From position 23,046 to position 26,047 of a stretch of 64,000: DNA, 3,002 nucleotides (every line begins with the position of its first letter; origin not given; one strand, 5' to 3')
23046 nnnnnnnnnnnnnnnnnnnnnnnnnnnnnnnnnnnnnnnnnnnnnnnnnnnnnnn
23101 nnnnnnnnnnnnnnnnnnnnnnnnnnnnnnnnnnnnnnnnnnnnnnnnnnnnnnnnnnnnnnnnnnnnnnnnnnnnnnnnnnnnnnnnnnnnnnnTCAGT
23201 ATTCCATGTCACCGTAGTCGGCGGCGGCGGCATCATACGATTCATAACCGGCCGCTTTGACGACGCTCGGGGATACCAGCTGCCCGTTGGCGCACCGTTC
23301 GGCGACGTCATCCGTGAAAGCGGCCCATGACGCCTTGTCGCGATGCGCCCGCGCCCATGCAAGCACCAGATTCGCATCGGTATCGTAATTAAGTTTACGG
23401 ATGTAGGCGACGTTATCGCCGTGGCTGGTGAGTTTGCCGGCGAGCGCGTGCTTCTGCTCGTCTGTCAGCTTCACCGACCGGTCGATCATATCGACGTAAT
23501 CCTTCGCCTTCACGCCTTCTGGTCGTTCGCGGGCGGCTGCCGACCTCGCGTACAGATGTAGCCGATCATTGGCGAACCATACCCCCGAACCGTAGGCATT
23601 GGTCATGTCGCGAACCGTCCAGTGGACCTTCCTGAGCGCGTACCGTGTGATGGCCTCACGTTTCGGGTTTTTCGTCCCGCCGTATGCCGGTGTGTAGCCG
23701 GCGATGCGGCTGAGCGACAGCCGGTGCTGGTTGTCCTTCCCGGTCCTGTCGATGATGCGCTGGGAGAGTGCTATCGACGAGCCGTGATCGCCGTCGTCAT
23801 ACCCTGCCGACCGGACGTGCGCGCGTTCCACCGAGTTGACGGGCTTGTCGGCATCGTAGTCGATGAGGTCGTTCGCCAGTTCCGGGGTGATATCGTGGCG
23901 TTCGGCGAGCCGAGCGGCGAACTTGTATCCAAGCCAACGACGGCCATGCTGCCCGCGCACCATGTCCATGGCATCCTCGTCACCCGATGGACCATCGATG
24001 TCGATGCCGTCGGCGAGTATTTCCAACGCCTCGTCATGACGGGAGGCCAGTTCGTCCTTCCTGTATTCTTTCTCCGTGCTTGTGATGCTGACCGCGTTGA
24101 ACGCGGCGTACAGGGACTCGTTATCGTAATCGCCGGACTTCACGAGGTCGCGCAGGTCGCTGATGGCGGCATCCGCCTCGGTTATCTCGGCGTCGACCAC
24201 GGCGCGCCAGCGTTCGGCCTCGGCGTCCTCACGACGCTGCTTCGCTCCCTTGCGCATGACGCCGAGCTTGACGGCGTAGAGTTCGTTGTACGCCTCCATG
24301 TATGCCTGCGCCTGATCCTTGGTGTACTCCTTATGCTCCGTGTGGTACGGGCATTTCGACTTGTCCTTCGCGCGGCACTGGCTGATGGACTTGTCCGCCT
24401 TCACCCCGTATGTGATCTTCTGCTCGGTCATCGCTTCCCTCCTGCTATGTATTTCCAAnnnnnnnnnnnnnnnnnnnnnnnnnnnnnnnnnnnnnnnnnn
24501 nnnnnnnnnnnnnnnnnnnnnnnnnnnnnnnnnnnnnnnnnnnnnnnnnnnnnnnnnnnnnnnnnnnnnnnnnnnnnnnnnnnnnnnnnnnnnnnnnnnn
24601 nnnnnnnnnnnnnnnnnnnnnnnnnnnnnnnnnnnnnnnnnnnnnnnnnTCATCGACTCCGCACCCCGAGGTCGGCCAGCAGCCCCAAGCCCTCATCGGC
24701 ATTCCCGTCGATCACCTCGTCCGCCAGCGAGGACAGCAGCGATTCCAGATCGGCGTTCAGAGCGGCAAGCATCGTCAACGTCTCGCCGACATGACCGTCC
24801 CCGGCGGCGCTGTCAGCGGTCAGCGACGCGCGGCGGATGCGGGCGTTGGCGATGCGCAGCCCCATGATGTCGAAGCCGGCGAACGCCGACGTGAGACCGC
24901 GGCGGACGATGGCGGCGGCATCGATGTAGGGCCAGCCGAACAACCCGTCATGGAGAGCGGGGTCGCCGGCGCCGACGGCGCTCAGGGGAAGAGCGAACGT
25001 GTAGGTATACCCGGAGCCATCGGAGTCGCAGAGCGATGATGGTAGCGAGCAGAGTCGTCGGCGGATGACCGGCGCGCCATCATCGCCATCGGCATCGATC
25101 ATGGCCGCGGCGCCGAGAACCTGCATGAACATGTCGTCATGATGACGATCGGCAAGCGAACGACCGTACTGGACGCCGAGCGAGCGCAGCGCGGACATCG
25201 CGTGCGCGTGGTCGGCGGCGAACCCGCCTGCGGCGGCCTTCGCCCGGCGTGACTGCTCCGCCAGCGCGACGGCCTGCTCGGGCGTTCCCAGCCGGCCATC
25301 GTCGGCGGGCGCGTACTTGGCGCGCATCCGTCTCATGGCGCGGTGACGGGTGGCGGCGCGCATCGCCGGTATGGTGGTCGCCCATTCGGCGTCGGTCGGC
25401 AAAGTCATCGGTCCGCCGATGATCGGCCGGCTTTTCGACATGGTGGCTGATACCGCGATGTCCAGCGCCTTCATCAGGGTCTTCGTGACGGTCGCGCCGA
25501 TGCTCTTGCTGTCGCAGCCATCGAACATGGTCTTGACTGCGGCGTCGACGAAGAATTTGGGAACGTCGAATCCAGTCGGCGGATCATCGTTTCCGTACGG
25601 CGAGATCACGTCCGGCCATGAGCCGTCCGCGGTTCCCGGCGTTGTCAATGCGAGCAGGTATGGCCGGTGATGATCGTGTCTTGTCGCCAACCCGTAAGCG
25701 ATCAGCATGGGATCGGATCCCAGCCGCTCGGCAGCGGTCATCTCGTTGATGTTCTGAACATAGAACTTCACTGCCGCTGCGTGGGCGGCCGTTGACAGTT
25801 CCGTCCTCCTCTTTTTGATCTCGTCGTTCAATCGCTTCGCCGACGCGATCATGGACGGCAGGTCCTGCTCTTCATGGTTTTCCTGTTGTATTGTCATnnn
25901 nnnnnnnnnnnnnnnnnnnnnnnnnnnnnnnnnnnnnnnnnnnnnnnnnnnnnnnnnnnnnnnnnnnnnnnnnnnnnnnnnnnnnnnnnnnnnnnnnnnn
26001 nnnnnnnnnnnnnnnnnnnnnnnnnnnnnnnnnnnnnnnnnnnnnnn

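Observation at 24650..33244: Candidate uncharacterised multigene locus: four-copy tandem paralog array, coupled by overlapping stop/start codons, flanked by two large paralogous proteins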

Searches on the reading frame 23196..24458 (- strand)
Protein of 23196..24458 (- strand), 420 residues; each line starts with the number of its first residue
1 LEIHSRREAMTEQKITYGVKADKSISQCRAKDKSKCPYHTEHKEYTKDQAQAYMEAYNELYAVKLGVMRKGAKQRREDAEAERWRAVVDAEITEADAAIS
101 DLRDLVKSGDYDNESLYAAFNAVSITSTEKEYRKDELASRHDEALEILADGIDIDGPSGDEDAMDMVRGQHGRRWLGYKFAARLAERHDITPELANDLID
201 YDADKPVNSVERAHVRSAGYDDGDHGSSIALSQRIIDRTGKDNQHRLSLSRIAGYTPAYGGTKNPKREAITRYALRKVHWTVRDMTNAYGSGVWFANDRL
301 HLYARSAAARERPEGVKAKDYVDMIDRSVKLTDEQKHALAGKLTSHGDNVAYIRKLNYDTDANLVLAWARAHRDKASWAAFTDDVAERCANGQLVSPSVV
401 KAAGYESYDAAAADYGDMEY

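Call 5: search_protein_families(library=pfam, proteins=[window:23196-24458:-], max_evalue=0.1)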
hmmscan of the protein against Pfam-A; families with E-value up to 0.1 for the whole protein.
window:23196-24458:- (420 aa): 1 family
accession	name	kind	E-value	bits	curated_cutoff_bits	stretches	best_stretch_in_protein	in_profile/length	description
PF02636.23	Methyltransf_28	-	0.033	14.1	23.3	0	310-367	42-98/249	Putative S-adenosyl-L-methionine-dependent methyltransferase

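Call 6: search_protein_families(library=phrogs, proteins=[window:23196-24458:-], max_evalue=0.1)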
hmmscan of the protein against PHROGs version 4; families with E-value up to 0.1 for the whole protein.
window:23196-24458:- (420 aa): 0 families

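Call 50: search_dna_similar(query=window:23196-24458:-, collection=plasmids, mode=protein, max_evalue=0.01, max_rows=12)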
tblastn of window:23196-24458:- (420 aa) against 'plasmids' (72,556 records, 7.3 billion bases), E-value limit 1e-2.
No match.

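Call 60: search_protein_families(library=padloc, proteins=[window:23196-24458:-], max_evalue=0.1)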
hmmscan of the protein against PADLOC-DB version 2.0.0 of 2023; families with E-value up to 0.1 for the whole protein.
window:23196-24458:- (420 aa): 0 families

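Call 100: search_solved_structures(query=window:23196-24458:-, max_evalue=1)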
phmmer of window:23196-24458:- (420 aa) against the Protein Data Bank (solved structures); distinct sequences matched with E-value up to 1: 0.

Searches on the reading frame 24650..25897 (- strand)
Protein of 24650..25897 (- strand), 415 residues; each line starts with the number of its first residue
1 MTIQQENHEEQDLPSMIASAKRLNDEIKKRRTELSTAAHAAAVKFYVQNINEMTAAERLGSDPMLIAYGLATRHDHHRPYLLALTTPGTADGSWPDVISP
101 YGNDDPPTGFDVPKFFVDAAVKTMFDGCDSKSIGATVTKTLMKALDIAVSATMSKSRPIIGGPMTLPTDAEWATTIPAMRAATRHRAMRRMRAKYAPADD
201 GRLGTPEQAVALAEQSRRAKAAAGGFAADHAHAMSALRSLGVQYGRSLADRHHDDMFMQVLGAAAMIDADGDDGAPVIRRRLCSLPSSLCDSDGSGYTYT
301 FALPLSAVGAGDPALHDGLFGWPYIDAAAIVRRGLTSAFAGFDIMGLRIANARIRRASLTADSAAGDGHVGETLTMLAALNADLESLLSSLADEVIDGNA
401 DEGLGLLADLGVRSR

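Call 5: search_protein_families(library=pfam, proteins=[window:24650-25897:-], max_evalue=0.1)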
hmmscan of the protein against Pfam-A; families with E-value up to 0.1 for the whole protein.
window:24650-25897:- (415 aa): 0 families

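Call 6: search_protein_families(library=phrogs, proteins=[window:24650-25897:-], max_evalue=0.1)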
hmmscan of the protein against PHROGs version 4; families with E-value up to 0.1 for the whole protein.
window:24650-25897:- (415 aa): 0 families

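Call 60: search_protein_families(library=padloc, proteins=[window:24650-25897:-], max_evalue=0.1)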
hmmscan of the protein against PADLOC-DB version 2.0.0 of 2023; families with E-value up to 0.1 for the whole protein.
window:24650-25897:- (415 aa): 0 families

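Call 101: search_solved_structures(query=window:24650-25897:-, max_evalue=1)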
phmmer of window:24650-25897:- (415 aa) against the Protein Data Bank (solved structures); distinct sequences matched with E-value up to 1: 1.
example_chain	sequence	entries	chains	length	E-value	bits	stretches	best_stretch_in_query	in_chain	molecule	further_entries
8tac_A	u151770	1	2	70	0.18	14.2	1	14-65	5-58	DBP48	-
